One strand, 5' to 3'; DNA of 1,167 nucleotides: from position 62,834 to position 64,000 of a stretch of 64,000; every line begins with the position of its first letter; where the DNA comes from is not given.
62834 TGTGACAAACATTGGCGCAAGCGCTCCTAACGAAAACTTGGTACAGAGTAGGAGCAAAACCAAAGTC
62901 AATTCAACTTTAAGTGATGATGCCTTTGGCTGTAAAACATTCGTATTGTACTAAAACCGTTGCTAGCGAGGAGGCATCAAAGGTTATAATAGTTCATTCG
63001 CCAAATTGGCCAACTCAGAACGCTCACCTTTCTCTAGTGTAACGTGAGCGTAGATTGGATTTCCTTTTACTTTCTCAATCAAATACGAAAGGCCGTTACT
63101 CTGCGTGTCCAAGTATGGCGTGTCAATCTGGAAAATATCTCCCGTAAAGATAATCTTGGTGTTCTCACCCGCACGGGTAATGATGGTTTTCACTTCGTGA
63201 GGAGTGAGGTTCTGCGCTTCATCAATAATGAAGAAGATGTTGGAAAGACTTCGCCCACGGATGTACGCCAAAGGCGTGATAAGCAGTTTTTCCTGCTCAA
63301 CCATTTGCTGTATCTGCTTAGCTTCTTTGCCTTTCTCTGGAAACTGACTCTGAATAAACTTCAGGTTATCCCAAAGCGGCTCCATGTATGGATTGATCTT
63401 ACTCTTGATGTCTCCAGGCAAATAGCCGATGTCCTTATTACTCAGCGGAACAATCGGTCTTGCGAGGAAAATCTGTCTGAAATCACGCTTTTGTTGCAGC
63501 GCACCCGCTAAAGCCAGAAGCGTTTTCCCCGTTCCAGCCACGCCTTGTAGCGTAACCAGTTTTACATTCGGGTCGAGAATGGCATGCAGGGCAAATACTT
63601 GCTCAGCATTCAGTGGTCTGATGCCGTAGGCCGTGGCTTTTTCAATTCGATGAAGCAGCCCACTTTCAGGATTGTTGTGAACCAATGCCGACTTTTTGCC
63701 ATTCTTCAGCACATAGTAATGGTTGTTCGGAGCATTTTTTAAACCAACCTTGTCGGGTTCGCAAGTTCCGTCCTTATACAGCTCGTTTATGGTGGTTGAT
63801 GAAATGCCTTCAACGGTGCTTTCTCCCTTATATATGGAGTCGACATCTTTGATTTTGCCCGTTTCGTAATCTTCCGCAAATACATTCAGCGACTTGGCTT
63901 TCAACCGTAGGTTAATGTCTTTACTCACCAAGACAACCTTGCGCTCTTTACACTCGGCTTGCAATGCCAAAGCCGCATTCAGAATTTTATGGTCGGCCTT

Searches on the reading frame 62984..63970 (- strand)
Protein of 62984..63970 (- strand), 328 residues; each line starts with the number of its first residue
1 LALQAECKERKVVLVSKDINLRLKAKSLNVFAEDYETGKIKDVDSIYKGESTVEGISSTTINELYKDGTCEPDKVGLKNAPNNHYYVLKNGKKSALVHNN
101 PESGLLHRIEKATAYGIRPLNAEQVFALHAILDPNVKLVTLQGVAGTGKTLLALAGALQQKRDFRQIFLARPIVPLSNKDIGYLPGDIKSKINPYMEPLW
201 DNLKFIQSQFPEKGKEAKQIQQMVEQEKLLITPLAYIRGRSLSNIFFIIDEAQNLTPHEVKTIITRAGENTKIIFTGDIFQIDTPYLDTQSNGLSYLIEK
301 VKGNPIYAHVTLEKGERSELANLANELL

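Call 3: search_protein_families(library=pfam, proteins=[window:62984-63970:-], max_evalue=0.1)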
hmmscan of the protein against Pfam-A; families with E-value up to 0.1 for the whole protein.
window:62984-63970:- (328 aa): 12 families
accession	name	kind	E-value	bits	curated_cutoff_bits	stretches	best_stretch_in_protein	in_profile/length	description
PF02562.22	PhoH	-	5.2e-49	167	27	1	117-314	2-188/205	PhoH-like protein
PF13604.12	AAA_30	-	1.4e-08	35.1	27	2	120-152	2-34/191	AAA domain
PF13638.12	PIN_4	-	6e-08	33.5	21.9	1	2-36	98-132/132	PIN domain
PF13245.12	AAA_19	-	5.7e-05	23.8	25.1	1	214-282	62-129/134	AAA domain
PF13401.12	AAA_22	-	0.00079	20.2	27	1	138-277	7-122/130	AAA domain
PF00270.35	DEAD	-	0.0016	18.6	26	1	124-266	4-144/167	DEAD/DEAH box helicase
PF09848.15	SLFN-g3_helicase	-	0.0042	16.9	24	1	138-257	3-93/354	Schlafen group 3, DNA/RNA helicase domain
PF05729.18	NACHT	-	0.023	15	26.7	0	138-156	2-22/167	NACHT domain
PF13086.12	AAA_11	-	0.027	14.7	27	0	203-281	171-249/257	AAA domain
PF13191.12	AAA_16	-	0.042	14.8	32.6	1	127-163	15-51/167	AAA ATPase domain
PF01443.25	Viral_helicase1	-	0.067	13.4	21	0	246-285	62-100/228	Viral superfamily 1 RNA helicase core domain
PF25199.1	nSTAND_NTPase5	-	0.068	13.4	34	0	134-167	39-74/145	Novel STAND NTPase 5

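Call 4: search_protein_families(library=ncbifam, proteins=[window:62984-63970:-], max_evalue=0.1)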
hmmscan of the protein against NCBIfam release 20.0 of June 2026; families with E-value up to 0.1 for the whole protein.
window:62984-63970:- (328 aa): 4 families
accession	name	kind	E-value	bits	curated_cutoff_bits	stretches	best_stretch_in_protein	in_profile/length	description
NF053827.1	RNA5-3helPhoH2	equivalog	5.6e-59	200.2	680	1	6-328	112-423/427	RNA 5'-3' helicase PhoH2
NF007827.1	PRK10536.1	equivalog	1.1e-29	103.6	380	1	115-313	47-236/253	phosphate starvation-inducible protein PhoH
NF003069.1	PRK03992.1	subfamily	0.017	14.3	500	1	105-165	136-194/379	proteasome-activating nucleotidase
TIGR01242.2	TIGR01242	subfamily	0.039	12.9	500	1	107-167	121-179/362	proteasome-activating nucleotidase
